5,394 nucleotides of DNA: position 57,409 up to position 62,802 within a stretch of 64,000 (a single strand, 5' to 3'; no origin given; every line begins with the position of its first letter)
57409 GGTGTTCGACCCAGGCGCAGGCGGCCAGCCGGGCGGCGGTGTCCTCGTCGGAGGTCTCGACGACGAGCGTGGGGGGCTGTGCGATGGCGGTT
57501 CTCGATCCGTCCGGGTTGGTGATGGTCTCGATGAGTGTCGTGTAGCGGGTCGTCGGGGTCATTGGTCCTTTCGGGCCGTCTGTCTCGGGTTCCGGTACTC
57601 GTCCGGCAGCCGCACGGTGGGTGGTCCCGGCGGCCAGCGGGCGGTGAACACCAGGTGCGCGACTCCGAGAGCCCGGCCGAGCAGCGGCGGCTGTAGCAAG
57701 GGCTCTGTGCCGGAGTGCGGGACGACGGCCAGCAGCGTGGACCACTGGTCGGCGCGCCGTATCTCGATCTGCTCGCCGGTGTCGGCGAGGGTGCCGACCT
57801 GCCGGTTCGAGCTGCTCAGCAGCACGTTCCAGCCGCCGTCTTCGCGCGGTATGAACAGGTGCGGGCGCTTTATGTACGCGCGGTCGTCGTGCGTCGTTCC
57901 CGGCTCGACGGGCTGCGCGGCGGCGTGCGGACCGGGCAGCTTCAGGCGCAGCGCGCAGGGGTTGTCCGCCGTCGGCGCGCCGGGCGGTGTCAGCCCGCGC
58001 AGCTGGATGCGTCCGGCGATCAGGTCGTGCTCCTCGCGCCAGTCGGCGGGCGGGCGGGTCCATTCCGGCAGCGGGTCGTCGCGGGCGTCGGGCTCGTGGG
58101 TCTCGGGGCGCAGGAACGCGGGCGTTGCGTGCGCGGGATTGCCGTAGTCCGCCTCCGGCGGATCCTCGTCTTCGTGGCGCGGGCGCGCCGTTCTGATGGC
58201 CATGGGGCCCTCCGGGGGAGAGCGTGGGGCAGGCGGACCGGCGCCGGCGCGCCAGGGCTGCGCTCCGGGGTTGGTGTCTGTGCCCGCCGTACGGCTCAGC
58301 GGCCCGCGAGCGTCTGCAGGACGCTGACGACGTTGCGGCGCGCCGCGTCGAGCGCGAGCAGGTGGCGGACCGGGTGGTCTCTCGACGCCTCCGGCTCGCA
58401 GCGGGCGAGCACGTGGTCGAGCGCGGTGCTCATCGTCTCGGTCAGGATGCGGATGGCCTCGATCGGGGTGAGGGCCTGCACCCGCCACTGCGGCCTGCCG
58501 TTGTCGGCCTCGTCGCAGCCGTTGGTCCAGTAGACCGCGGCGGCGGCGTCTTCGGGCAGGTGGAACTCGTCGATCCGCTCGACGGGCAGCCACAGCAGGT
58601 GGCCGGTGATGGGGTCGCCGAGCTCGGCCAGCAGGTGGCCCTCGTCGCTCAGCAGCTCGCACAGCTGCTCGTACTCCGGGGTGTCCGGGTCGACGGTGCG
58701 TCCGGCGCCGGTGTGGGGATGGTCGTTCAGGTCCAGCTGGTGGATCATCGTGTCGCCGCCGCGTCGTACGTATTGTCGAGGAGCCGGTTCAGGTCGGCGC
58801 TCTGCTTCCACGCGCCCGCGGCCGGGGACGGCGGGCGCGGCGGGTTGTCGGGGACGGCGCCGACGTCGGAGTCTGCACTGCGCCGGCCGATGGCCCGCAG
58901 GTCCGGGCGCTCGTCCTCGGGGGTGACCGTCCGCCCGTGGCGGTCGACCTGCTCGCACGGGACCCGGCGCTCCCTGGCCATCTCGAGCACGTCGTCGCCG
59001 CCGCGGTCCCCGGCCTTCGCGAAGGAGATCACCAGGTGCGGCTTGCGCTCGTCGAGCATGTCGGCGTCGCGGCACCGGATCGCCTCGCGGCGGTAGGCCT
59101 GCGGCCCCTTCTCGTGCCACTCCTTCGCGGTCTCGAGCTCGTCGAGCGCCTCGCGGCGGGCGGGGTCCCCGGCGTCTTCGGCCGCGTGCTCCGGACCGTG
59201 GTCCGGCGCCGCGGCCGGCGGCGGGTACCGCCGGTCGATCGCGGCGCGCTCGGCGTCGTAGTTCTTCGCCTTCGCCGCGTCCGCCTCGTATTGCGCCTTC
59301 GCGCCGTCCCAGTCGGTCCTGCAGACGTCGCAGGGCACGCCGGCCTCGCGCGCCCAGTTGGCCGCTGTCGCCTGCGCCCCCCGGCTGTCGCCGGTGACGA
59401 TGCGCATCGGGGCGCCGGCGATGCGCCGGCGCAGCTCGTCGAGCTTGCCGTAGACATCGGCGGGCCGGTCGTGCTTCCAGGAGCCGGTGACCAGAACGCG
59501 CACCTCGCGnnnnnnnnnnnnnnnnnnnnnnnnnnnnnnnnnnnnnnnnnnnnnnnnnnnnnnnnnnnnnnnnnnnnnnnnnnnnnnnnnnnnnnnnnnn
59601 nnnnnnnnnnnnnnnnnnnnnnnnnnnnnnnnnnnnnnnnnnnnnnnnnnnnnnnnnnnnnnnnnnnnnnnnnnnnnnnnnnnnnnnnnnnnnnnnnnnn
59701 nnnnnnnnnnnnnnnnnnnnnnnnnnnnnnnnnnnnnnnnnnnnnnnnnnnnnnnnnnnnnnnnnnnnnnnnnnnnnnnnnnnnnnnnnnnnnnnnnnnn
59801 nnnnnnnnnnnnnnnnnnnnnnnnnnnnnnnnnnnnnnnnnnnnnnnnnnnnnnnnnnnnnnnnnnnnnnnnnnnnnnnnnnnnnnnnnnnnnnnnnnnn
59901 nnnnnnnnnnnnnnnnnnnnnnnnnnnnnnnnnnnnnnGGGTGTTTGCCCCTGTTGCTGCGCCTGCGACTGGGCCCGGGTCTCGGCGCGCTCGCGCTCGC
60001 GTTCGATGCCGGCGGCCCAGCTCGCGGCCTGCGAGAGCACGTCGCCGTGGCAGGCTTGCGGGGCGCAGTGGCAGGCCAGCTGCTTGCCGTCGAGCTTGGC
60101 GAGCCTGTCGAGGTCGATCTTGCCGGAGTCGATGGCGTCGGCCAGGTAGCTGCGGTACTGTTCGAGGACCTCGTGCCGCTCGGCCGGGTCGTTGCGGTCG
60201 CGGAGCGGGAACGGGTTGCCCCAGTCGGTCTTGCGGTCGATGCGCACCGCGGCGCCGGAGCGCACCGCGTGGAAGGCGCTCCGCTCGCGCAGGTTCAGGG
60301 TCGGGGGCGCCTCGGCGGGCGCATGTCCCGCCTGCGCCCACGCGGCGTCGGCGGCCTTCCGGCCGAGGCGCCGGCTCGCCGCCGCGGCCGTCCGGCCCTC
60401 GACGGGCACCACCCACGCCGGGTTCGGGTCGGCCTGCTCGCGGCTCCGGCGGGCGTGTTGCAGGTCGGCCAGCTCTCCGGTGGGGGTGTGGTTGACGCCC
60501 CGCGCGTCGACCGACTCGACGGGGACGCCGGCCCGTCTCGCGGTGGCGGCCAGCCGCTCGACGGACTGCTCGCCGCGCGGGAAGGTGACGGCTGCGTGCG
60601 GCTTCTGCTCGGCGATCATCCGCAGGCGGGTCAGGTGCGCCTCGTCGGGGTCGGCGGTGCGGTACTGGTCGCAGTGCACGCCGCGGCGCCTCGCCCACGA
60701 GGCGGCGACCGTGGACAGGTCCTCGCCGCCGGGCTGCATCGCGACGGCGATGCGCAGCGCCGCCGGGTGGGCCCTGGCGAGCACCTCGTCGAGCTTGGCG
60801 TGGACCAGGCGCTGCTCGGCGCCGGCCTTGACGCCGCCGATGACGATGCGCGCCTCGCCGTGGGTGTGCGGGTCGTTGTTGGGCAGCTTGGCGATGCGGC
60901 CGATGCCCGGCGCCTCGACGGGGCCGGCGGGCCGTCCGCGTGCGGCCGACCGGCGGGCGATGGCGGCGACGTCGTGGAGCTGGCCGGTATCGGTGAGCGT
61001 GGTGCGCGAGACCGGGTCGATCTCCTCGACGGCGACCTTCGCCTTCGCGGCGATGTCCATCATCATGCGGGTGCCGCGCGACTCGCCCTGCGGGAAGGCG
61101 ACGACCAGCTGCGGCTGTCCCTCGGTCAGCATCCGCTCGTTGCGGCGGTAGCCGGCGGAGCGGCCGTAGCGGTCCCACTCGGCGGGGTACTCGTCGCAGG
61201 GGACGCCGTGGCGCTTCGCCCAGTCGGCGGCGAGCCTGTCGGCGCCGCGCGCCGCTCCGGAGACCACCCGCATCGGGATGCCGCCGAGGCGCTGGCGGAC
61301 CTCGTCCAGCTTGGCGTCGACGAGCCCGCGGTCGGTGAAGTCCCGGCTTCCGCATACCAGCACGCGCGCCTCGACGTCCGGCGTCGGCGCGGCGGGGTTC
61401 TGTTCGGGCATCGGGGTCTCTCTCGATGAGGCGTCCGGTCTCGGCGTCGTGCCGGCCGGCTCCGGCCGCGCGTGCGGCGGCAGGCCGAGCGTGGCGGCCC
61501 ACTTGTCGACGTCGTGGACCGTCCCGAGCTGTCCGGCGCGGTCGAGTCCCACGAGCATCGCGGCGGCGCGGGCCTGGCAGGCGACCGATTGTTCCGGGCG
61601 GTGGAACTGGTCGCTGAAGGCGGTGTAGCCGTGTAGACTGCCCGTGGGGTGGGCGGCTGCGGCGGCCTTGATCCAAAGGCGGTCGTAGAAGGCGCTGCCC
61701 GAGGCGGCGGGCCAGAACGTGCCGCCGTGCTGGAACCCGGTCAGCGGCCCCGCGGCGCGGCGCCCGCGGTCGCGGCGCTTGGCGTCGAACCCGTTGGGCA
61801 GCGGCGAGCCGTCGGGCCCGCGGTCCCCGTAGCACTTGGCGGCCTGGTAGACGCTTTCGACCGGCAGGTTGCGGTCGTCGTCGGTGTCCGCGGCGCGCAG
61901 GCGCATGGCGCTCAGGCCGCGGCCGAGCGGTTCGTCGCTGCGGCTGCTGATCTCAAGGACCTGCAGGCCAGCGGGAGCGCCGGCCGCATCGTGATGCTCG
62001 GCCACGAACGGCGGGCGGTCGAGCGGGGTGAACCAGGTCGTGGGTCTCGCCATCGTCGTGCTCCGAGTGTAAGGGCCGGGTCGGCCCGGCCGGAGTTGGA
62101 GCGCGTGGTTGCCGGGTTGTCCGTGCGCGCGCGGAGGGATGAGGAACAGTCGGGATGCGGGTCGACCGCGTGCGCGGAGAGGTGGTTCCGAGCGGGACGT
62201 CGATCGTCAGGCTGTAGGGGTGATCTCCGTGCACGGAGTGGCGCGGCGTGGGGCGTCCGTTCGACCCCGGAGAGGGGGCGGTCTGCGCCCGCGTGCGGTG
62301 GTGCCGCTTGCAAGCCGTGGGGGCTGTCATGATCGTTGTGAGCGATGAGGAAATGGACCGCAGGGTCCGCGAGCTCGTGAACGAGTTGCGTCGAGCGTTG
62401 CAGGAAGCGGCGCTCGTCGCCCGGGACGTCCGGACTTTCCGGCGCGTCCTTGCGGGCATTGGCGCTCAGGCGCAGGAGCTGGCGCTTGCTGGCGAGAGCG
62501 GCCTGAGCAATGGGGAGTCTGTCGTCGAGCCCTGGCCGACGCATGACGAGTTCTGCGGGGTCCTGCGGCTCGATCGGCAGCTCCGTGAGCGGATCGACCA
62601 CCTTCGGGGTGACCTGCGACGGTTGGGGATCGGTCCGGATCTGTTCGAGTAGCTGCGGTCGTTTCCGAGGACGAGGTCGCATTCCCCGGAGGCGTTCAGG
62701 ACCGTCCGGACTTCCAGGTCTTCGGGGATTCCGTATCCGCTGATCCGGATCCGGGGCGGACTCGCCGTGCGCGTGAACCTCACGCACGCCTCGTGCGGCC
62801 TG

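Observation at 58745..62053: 1102-aa protein concatenating three DUF2493/SLOG-like modules and a DUF4326 module behind an unassigned N-terminal domain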

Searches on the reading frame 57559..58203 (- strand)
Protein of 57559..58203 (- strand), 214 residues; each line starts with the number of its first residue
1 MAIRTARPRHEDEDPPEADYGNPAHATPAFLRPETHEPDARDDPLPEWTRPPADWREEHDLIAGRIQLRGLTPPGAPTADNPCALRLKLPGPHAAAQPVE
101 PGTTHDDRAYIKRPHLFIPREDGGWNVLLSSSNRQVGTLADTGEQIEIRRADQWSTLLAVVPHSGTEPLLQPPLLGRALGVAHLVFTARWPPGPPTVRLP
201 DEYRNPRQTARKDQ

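Call 15: search_protein_families(library=pfam, proteins=[window:57559-58203:-], max_evalue=0.01)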
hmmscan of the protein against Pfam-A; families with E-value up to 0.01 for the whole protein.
window:57559-58203:- (214 aa): 0 families

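Call 94: search_protein_families(library=phrogs, proteins=[window:57559-58203:-], max_evalue=0.001)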
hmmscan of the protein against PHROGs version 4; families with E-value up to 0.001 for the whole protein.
window:57559-58203:- (214 aa): 0 families

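Call 100: search_solved_structures(query=window:57559-58203:-, max_evalue=10)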
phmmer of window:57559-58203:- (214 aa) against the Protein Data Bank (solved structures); distinct sequences matched with E-value up to 10: 0.

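Call 102: search_protein_families(library=padloc, proteins=[window:57559-58203:-], max_evalue=0.01)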
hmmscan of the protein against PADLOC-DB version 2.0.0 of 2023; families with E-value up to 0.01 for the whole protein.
window:57559-58203:- (214 aa): 0 families

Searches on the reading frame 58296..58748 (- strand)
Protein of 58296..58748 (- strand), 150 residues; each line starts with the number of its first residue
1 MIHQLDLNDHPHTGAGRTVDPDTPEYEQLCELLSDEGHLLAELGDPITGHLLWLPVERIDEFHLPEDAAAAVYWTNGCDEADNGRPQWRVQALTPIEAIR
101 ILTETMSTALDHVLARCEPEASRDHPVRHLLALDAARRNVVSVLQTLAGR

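Call 15: search_protein_families(library=pfam, proteins=[window:58296-58748:-], max_evalue=0.01)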
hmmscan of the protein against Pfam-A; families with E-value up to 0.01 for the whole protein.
window:58296-58748:- (150 aa): 0 families

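Call 54: search_protein_families(library=pfam, proteins=[window:58296-58748:-], max_evalue=10)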
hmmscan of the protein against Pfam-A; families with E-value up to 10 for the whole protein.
window:58296-58748:- (150 aa): 0 families

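Call 94: search_protein_families(library=phrogs, proteins=[window:58296-58748:-], max_evalue=0.001)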
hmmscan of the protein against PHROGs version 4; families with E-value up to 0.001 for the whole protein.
window:58296-58748:- (150 aa): 0 families

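Call 99: search_solved_structures(query=window:58296-58748:-, max_evalue=10)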
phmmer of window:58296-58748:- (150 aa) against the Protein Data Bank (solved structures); distinct sequences matched with E-value up to 10: 1.
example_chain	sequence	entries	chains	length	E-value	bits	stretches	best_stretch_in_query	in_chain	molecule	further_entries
8xgz_A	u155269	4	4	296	1.1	12.5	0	51-83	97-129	S4 | Sulfotransferase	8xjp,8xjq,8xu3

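Call 102: search_protein_families(library=padloc, proteins=[window:58296-58748:-], max_evalue=0.01)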
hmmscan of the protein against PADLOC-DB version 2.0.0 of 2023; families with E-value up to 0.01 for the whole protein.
window:58296-58748:- (150 aa): 0 families

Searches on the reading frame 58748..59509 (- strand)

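Call 54: search_protein_families(library=pfam, proteins=[window:58748-59509:-], max_evalue=10)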
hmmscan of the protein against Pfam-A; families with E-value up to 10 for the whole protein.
seq(254 aa): 1 family
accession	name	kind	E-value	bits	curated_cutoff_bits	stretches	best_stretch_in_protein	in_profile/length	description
PF10686.14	YAcAr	-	1.1e-12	48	28.2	1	3-68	1-64/66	YspA, cpYpsA-related SLOG family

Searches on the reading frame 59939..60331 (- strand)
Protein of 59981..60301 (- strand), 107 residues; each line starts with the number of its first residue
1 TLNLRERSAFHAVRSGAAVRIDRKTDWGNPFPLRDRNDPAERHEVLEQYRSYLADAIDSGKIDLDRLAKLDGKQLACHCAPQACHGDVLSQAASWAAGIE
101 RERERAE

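Call 54: search_protein_families(library=pfam, proteins=[window:59981-60301:-], max_evalue=10)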
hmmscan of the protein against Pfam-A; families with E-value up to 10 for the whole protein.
seq(107 aa): 2 families
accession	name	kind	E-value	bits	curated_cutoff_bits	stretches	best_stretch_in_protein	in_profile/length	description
PF14216.11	DUF4326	-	9.2e-21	74.7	25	1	14-90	8-81/82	Domain of unknown function (DUF4326)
PF22564.2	HAAS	-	0.0022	18.7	27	1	37-69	13-45/55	HAAS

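Call 84: predict_structure(alignment_id=A3)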
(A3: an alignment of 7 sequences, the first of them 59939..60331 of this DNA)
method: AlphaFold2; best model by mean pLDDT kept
length: 131 residues; sequences in the alignment: 7
mean_pLDDT: 79.4   pTM: 0.65
mean pLDDT of the five models: 79.4, 78.0, 77.0, 77.0, 68.2
residues with pLDDT >= 90: 46; 70-90: 53; 50-70: 24; < 50: 8
segments of 3 or more residues with pLDDT < 50: 1-5, 7-9
pLDDT, mean of each block of 10 residues (from residue 1): 47 61 70 78 84 92 93 91 83 86 93 89 68 61
secondary structure, 60 per line:
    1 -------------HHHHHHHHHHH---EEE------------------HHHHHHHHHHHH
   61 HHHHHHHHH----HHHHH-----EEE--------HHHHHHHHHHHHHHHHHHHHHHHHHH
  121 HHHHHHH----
elements in order: H14-24 E28-30 H49-69 H74-78 E84-86 H95-127

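Call 87: fold_search(model_id=the predicted structure, library=pdb)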
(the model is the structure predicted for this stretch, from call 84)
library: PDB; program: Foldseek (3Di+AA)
matches with E <= 10: 34; with E <= 0.001: 0
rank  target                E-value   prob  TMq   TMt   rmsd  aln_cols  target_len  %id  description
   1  4n6f_B                2.5e+00  0.02  0.16  0.11  12.0       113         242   13  Crystal structure of Amycolatopsis orientalis BexX complexed with G6P (released 2014-05-14)
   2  6rg0_A                2.8e+00  0.06  0.22  0.13  13.5       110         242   13  Structure of pdxj (released 2020-05-13)
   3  3dbl_F                2.8e+00  0.02  0.16  0.06  17.8       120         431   16  Structural Dissection of a Gating Mechanism Preventing Misactivation of Ubiquitin by NEDD8's E1 (APPBP1-UBA3Arg190wt-N (released 2008-08-12)
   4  3dbh_B                2.8e+00  0.02  0.17  0.06  17.3       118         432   16  Structural Dissection of a Gating Mechanism Preventing Misactivation of Ubiquitin by NEDD8's E1 (APPBP1-UBA3Arg190Ala- (released 2008-08-12)
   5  6y4l_A                3.6e+00  0.16  0.30  0.16   5.9        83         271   23  Crystal structure of human ER membrane protein complex subunits EMC2 and EMC9 (released 2020-05-27)
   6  5h73                  4.3e+00  0.02  0.18  0.09  12.8       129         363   12  Crystal structure of human DHODH with 18F (released 2017-07-26)
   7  3ovp_B                4.9e+00  0.02  0.19  0.13  13.1       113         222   12  Crystal Structure of hRPE (released 2011-03-09)
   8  8j0n_B                5.2e+00  0.06  0.22  0.12   8.4        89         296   21  cryo-EM structure of human EMC (released 2024-04-03)
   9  5h2z                  5.2e+00  0.02  0.18  0.09  12.8       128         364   12  Crystal structure of Human Dihydroorotate Dehydrogenase (DHODH) with 7GF (released 2017-03-01)
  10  6dec_B                5.5e+00  0.04  0.19  0.09  11.0        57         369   14  Crystal structure of Bos taurus Arp2/3 complex binding with C-terminus of Homo sapiens SPIN90 (released 2018-10-24)
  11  3gzn_B                5.5e+00  0.01  0.16  0.06  17.2       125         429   15  Structure of NEDD8-activating enzyme in complex with NEDD8 and MLN4924 (released 2010-02-02)
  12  8buu_t                5.8e+00  0.08  0.29  0.41  11.5        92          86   12  ARE-ABCF VmlR2 bound to a 70S ribosome (released 2023-04-05)
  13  3ovq_B                6.2e+00  0.02  0.17  0.11  10.9        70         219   14  Crystal Structure of hRPE and D-Ribulose-5-Phospate Complex (released 2011-03-09)
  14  3ovq_A                6.2e+00  0.02  0.16  0.10  10.8        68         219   15  Crystal Structure of hRPE and D-Ribulose-5-Phospate Complex (released 2011-03-09)
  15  5ltf_B                6.2e+00  0.01  0.18  0.13  18.4       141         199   14  Crystal structure of Lymphocytic choriomeningitis mammarenavirus endonuclease complexed with catalytic ions (released 2017-09-13)
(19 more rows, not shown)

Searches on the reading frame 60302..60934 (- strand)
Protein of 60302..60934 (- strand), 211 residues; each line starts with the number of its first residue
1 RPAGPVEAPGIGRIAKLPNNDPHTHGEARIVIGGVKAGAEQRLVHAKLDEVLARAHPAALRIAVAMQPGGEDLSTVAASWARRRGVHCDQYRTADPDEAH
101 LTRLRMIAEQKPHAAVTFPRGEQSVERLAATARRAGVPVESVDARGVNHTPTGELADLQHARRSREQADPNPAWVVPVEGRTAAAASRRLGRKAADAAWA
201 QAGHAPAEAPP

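Call 54: search_protein_families(library=pfam, proteins=[window:60302-60934:-], max_evalue=10)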
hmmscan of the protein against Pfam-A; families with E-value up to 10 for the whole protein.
seq(211 aa): 3 families
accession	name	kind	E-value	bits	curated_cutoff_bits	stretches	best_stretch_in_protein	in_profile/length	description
PF10686.14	YAcAr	-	6.3e-06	26.3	28.2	1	29-92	2-60/66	YspA, cpYpsA-related SLOG family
PF02602.20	HEM4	-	0.0042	16.7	27.5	1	78-144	82-147/231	Uroporphyrinogen-III synthase HemD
PF13710.12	ACT_5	-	0.013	15.7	27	1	123-148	4-29/62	ACT domain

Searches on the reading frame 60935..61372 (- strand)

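Call 54: search_protein_families(library=pfam, proteins=[window:60935-61372:-], max_evalue=10)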
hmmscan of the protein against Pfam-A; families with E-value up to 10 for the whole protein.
seq(146 aa): 3 families
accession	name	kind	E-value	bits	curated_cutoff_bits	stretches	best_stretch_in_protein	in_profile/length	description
PF10686.14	YAcAr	-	2.4e-22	79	28.2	1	3-69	2-66/66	YspA, cpYpsA-related SLOG family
PF02481.21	DNA_processg_A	-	0.0028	17.3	29.6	1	4-56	47-97/212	DNA recombination-mediator protein A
PF17660.6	BTRD1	-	0.14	12.5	23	1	49-76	2-28/50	Polyglycine hydrolase-like, structural repeat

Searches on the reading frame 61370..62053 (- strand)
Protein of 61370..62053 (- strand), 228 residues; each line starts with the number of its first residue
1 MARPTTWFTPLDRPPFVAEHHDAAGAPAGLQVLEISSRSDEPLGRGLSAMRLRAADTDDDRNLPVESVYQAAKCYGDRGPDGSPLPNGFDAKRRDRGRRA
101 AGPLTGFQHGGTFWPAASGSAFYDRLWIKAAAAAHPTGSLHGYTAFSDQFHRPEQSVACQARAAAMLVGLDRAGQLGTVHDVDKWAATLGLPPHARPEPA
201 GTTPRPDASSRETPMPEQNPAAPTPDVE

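Call 30: search_solved_structures(query=window:61370-62053:-, max_evalue=1, show_alignments=3)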
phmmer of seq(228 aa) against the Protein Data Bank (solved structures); distinct sequences matched with E-value up to 1: 1.
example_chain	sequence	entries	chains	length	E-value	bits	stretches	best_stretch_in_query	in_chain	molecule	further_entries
8bat_A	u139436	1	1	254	9.9e-15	58.2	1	19-171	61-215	Geobacter lovleyi NADAR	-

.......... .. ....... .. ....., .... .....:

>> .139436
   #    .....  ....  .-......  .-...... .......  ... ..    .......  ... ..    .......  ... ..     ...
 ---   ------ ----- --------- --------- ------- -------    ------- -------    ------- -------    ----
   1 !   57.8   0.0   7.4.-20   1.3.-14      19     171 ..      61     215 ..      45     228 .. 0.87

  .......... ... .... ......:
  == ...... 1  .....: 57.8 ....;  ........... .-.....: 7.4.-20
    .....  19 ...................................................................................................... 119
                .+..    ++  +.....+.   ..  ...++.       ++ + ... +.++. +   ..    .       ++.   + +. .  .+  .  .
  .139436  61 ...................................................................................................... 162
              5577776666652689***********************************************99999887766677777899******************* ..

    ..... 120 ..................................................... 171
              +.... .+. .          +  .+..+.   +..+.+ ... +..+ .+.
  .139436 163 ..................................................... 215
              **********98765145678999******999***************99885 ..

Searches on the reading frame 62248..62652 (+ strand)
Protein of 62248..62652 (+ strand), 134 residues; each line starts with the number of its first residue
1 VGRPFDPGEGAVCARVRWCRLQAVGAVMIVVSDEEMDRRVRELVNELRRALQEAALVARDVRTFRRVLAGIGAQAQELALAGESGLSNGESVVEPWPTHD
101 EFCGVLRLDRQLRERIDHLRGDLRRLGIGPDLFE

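Call 54: search_protein_families(library=pfam, proteins=[window:62248-62652:+], max_evalue=10)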
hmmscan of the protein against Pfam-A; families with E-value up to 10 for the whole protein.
window:62248-62652:+ (134 aa): 3 families
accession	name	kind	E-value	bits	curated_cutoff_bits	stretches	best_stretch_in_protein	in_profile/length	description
PF02113.21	Peptidase_S13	-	0.076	12.2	22.8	1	42-92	292-342/444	D-Ala-D-Ala carboxypeptidase 3 (S13) family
PF10707.15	YrbL-PhoP_reg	-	0.17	12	31.5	1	8-81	77-150/185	PhoP regulatory network protein YrbL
PF09918.14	DUF2148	-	0.2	12.1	25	1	47-83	12-48/68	Uncharacterized protein containing a ferredoxin domain (DUF2148)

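Call 94: search_protein_families(library=phrogs, proteins=[window:62248-62652:+], max_evalue=0.001)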
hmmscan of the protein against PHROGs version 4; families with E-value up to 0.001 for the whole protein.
window:62248-62652:+ (134 aa): 0 families

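Call 102: search_protein_families(library=padloc, proteins=[window:62248-62652:+], max_evalue=0.01)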
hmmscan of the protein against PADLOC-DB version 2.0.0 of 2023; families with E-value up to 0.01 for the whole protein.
window:62248-62652:+ (134 aa): 0 families
